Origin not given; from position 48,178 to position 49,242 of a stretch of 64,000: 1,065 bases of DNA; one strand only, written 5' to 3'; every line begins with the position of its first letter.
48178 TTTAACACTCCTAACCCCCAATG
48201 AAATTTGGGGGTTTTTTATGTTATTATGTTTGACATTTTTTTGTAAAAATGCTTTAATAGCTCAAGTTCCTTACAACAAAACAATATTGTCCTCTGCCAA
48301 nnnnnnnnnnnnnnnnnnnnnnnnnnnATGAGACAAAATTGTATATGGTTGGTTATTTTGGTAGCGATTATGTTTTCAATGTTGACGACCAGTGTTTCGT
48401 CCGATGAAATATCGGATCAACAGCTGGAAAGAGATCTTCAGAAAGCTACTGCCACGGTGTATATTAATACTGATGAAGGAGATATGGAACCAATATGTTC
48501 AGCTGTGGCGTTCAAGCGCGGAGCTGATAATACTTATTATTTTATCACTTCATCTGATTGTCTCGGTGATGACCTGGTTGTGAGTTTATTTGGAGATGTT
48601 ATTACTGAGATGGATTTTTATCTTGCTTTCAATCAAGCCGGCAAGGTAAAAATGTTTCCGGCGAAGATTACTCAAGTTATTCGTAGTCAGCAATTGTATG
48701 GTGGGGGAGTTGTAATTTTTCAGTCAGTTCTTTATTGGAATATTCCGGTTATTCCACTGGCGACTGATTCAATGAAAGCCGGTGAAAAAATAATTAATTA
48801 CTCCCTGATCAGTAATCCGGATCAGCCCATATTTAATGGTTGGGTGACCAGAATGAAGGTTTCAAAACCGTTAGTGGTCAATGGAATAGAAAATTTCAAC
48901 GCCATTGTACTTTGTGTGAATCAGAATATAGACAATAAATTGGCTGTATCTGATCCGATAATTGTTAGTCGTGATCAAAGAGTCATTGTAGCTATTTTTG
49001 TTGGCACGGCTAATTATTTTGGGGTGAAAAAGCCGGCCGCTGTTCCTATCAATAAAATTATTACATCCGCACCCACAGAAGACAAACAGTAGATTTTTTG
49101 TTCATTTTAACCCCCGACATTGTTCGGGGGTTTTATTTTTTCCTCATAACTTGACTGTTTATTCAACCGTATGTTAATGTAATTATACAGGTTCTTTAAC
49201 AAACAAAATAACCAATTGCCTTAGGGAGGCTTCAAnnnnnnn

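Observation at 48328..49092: One member of the protease family has lost all three catalytic residues and may be a pseudo-protease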

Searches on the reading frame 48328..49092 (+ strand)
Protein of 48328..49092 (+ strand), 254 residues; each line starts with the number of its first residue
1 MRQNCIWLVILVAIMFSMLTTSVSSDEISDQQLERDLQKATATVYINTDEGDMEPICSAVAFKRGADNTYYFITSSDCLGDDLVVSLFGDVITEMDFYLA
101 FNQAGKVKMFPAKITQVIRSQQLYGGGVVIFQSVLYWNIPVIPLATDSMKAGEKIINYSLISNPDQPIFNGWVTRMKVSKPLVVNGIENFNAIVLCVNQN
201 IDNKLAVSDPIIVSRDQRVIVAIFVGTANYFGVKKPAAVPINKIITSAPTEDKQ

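Call 4: search_protein_families(library=pfam, proteins=[window:48328-49092:+], max_evalue=1)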
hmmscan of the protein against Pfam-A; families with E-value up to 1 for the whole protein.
window:48328-49092:+ (254 aa): 0 families
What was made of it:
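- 48328..49092 (+): Dead paralog (D), 254 aa, = PIT88080.1 / UniRef A0A2M6W5S1, annotated 'hypothetical protein COU29_03640'. It has the HtrA-like S1 double beta-barrel without a catalytic triad, without a PDZ domain and without the family's C-terminal KYPWY extension. There is no Pfam hit (call 4).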

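Call 7: find_homologous_proteins(query=window:48328-49092:+, max_evalue=0.001)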
Query window:48328-49092:+ (254 aa): 4 proteins with E <= 0.001 among 339 candidates.
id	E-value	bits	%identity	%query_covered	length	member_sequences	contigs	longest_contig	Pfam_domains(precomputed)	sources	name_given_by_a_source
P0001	7.3e-163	558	100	100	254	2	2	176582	-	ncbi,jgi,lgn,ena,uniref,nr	ncbi:MAG: hypothetical protein COU29_03640 [Candidatus Magasanikbacteria bacterium CG10_big_fil_rev_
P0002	2.8e-86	307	58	96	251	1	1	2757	-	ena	-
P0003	4.4e-81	290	53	94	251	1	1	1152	-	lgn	-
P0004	5.2e-81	290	53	95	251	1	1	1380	-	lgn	-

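Call 9: find_encoding_contigs(protein=P0002, flank=10000)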
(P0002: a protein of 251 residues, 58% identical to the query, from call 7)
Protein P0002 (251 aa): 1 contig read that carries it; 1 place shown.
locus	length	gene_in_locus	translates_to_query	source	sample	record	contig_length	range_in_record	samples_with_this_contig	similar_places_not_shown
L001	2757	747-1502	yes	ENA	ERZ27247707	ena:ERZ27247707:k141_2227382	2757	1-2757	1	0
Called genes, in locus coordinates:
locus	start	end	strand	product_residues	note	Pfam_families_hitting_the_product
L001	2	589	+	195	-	?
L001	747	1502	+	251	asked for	-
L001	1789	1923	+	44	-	-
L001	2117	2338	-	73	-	-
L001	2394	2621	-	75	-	-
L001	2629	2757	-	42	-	?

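Call 10: find_encoding_contigs(protein=P0003, flank=10000)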
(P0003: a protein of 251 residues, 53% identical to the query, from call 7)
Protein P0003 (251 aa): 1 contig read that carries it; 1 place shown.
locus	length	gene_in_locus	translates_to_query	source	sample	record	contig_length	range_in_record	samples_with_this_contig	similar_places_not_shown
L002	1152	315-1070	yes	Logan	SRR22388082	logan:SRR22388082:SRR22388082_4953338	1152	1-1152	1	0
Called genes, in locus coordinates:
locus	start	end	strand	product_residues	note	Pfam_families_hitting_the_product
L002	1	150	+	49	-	?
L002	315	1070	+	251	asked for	-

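Call 11: find_encoding_contigs(protein=P0004, flank=10000)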
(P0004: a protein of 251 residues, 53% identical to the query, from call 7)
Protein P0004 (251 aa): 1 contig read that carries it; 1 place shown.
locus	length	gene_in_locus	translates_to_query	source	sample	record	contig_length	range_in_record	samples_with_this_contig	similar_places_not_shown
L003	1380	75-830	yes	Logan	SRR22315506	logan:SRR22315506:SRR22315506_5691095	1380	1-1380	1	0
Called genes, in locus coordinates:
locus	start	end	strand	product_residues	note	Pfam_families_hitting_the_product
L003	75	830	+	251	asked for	-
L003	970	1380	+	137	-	?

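Call 24: search_protein_representatives(alignment_id=A2)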
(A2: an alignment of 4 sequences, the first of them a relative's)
Query: 4 sequences, 252 profile positions. Proteins with E-value up to 0.001 (for the whole library): 104; up to 1e-10: 31; up to 1e-30: 3. The best 104 are listed.
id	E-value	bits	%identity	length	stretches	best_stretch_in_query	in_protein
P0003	1.0e-145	500.1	-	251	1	3-252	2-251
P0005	2.4e-60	220.4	-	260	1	1-248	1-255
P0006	1.0e-59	218.4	-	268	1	24-242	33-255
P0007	2.2e-23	99.3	-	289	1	1-244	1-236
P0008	1.3e-21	93.5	-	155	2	12-115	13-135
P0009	9.2e-19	84.2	-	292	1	24-244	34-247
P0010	3.3e-18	82.3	-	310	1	27-243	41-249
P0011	8.3e-18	81.0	-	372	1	32-243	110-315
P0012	1.2e-17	80.5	-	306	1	32-243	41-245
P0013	3.4e-17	79.0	-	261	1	2-244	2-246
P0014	1.5e-16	77.0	-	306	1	26-241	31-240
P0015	1.5e-16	76.9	-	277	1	36-244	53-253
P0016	2.7e-15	72.8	-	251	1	8-245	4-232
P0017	6.5e-15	71.6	-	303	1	10-227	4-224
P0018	8.9e-15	71.1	-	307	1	32-227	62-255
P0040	7.1e-10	55.1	-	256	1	32-225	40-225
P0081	2.9e-05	39.9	-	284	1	33-185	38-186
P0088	7.6e-05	38.6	-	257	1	34-171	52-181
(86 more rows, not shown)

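Call 29: find_homologous_proteins(query=A4, max_evalue=0.00001)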
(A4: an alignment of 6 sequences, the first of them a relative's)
Query A4 (6 sequences) (254 aa, profile of the alignment): 6 proteins with E <= 0.00001 among 6565 candidates.
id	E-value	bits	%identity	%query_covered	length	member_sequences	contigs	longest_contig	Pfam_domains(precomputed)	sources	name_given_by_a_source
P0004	1.4e-127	442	53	95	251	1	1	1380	-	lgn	-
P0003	3.1e-127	441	53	94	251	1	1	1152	-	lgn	-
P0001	3.8e-127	441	100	100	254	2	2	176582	-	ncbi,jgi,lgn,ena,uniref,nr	ncbi:MAG: hypothetical protein COU29_03640 [Candidatus Magasanikbacteria bacterium CG10_big_fil_rev_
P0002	5.2e-127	440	58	96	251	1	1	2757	-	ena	-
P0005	1.1e-114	400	37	99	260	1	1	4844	-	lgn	-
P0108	1.5e-25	108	28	88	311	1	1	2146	PF13365.13,PF00089.33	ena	-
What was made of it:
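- Tried and rejected: The word-indexed 5.8-billion-protein search returned only 4-6 members (calls 7, 29).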

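Call 30: find_related_loci(query=A4, collection=genome_contigs, flank=8000)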
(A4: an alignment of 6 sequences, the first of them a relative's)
Query A4 (254 aa) in genome_contigs; peptide patterns used: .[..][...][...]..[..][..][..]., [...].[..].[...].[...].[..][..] (x = any residue, [..] = any of these).
47 stretches matched a pattern, but none encodes a relative of the query by tblastn (E <= 1e-3).

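Call 31: find_encoding_contigs(protein=P0005, flank=10000)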
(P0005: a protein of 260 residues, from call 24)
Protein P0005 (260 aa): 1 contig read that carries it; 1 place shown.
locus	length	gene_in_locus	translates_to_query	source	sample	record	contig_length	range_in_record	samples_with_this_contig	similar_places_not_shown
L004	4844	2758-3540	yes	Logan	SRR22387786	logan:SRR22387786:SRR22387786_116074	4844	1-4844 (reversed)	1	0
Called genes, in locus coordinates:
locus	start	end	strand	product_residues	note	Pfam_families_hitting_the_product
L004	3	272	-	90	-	?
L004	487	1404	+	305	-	PF13365:Trypsin_2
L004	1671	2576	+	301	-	PF00089:Trypsin (weak), PF13365:Trypsin_2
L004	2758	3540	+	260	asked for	-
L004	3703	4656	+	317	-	PF13365:Trypsin_2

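Call 32: find_encoding_contigs(protein=P0006, flank=10000)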
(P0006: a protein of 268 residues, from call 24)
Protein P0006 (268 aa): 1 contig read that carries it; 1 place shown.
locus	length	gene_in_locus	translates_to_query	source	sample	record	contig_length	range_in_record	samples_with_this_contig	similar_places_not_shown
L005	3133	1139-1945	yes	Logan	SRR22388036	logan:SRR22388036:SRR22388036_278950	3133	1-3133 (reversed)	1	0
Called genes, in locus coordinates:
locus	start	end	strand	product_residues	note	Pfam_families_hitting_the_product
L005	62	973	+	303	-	PF13365:Trypsin_2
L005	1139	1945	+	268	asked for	-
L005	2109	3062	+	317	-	PF13365:Trypsin_2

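Call 38: search_solved_structures(query=A4, max_evalue=1, show_alignments=2)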
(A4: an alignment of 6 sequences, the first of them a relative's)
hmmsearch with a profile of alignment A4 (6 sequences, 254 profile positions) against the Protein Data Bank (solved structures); distinct sequences matched with E-value up to 1: 0.
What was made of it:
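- Tried and rejected: A PDB sequence search with the dead-clade profile found nothing at E<=1 (call 38).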

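Call 40: search_protein_families(library=ncbifam, proteins=[window:48328-49092:+], max_evalue=0.1)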
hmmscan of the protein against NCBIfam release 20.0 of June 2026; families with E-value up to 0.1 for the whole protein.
window:48328-49092:+ (254 aa): 2 families
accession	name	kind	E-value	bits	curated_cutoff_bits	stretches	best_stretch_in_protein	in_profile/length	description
NF010363.0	PRK13791.1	equivalog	0.005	17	127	1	7-57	7-58/113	c-type lysozyme inhibitor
NF053514.2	JUQZ_fam_ocin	equivalog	0.008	16.4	40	1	6-89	5-75/107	BLB8/JUQZ-1 family protein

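Call 44: predict_structure(alignment_id=A5)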
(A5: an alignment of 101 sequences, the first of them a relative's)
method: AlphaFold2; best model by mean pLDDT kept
length: 254 residues; sequences in the alignment: 101
mean_pLDDT: 90.0   pTM: 0.85
mean pLDDT of the five models: 90.0, 89.5, 89.2, 88.8, 88.7
residues with pLDDT >= 90: 171; 70-90: 70; 50-70: 11; < 50: 2
segments of 3 or more residues with pLDDT < 50: none
pLDDT, mean of each block of 10 residues (from residue 1): 85 88 78 96 96 96 98 93 81 93 91 94 86 98 96 95 89 90 92 87 76 97 94 94 84 48
secondary structure, 60 per line:
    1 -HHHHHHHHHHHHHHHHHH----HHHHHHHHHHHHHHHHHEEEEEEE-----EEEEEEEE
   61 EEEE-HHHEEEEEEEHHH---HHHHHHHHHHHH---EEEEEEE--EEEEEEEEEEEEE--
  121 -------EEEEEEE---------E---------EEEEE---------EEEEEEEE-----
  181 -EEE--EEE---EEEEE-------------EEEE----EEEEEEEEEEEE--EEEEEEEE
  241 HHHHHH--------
elements in order: H2-19 H24-40 E41-47 E53-64 E69-75 H82-93 E97-103 E106-118 E128-134 E154-158 E168-175 E182-184 E187-189 E193-197 E211-214 E219-230 E233-240 H241-246
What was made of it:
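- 48328..48399 (+): N-terminal hydrophobic segment (residues 1-24, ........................). It is a Sec-type signal peptide or signal anchor with no lipobox, which implies an extracytoplasmic protein. Read directly from the sequence and modelled as a helix at residues 2-19 (call 44).
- On Clan PA / S1 chymotrypsin-fold proteins (Pfam Trypsin_2-type, HtrA-like): AF2 model with pLDDT 90 and pTM 0.85 (call 44).
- On HtrA family proper (MEROPS S1C: DegP/DegQ/DegS/HtrA1-4): The protein ends about 10 residues after the last barrel strand (call 44).
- AF2 pLDDT 90 (call 44). The protein is confidently predicted to fold (call 44).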

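Call 46: fold_search(model_id=the predicted structure, library=pdb)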
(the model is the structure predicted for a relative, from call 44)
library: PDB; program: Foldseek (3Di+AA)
matches with E <= 10: 1086; with E <= 0.001: 291
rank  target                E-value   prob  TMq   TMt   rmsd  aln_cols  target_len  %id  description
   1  7w23                  5.5e-09  1.00  0.53  0.47   5.4       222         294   14  Structure of the M. tuberculosis HtrA S363A mutant (released 2022-11-23)
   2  5zvj                  1.2e-08  1.00  0.53  0.46   5.4       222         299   14  Crystal structure of HtrA1 from Mycobacterium tuberculosis (released 2018-09-05)
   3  5hma_A                1.7e-08  1.00  0.53  0.68   5.0       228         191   16  Crystal structure of MamO protease domain from Magnetospirillum magneticum (Ni bound form) (released 2016-02-10)
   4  7w22                  2.0e-08  1.00  0.53  0.47   5.5       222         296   15  Structure of the M. tuberculosis HtrA K436A mutant (released 2022-11-23)
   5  7vyz                  2.1e-08  1.00  0.53  0.47   5.9       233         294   14  Structure of the M. tuberculosis HtrA S367A mutant (released 2022-11-23)
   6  7w4r                  3.4e-08  1.00  0.54  0.47   5.2       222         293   14  Structure of the M. tuberculosis HtrA N269A mutant at room-temperature (released 2022-12-07)
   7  3qo6_C                3.4e-08  1.00  0.51  0.41   6.1       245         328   13  Crystal structure analysis of the plant protease Deg1 (released 2011-05-04)
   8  5hm9_A                3.6e-08  1.00  0.54  0.69   4.7       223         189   15  Crystal structure of MamO protease domain from Magnetospirillum magneticum (apo form) (released 2016-03-23)
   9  7w4s                  3.8e-08  1.00  0.54  0.47   5.3       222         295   14  Structure of the M. tuberculosis HtrA S363A mutant at room-temperature (released 2022-12-07)
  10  7w4u                  4.5e-08  1.00  0.53  0.47   5.4       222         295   15  Structure of the M. tuberculosis HtrA S407A mutant at room-temperature (released 2022-12-07)
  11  7w21                  4.7e-08  1.00  0.52  0.45   5.7       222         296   14  Structure of the M. tuberculosis HtrA N269A mutant (released 2022-11-23)
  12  3lgv_B                6.5e-08  1.00  0.56  0.67   4.9       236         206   14  H198P mutant of the DegS-deltaPDZ protease (released 2010-08-25)
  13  6ew9_A                7.3e-08  1.00  0.56  0.47   4.5       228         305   14  CRYSTAL STRUCTURE OF DEGS STRESS SENSOR PROTEASE IN COMPLEX WITH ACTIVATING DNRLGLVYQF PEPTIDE (released 2018-04-25)
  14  2qf0_B                7.7e-08  1.00  0.57  0.66   4.9       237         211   15  Structure of the delta PDZ truncation of the DegS protease (released 2007-12-11)
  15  5to1                  8.6e-08  1.00  0.51  0.45   5.4       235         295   13  HtrA2 exposed (L266R, F303A) mutant (released 2017-10-25)
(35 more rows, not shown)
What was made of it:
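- On Clan PA / S1 chymotrypsin-fold proteins (Pfam Trypsin_2-type, HtrA-like): Foldseek E 5e-9 (call 46).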

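Call 59: find_encoding_contigs(protein=P0040, flank=6000, max_places=3)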
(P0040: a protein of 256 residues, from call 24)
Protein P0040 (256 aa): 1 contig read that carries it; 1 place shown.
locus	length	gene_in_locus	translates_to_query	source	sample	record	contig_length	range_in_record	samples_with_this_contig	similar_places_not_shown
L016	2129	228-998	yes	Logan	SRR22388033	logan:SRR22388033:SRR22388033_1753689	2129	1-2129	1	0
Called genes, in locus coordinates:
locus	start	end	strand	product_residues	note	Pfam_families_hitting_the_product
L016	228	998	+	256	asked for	-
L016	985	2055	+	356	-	PF13365:Trypsin_2 (weak)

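Call 60: find_encoding_contigs(protein=P0081, flank=6000, max_places=3)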
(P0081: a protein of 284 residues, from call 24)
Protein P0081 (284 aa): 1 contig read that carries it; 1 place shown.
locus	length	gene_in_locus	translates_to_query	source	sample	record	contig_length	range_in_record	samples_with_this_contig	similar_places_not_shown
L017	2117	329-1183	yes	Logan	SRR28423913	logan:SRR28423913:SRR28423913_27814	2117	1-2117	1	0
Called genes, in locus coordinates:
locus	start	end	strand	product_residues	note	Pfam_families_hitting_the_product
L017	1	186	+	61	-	?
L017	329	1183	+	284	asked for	-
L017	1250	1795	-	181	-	PF07963:N_methyl, PF08334:T2SSG (faint)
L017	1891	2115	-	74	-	?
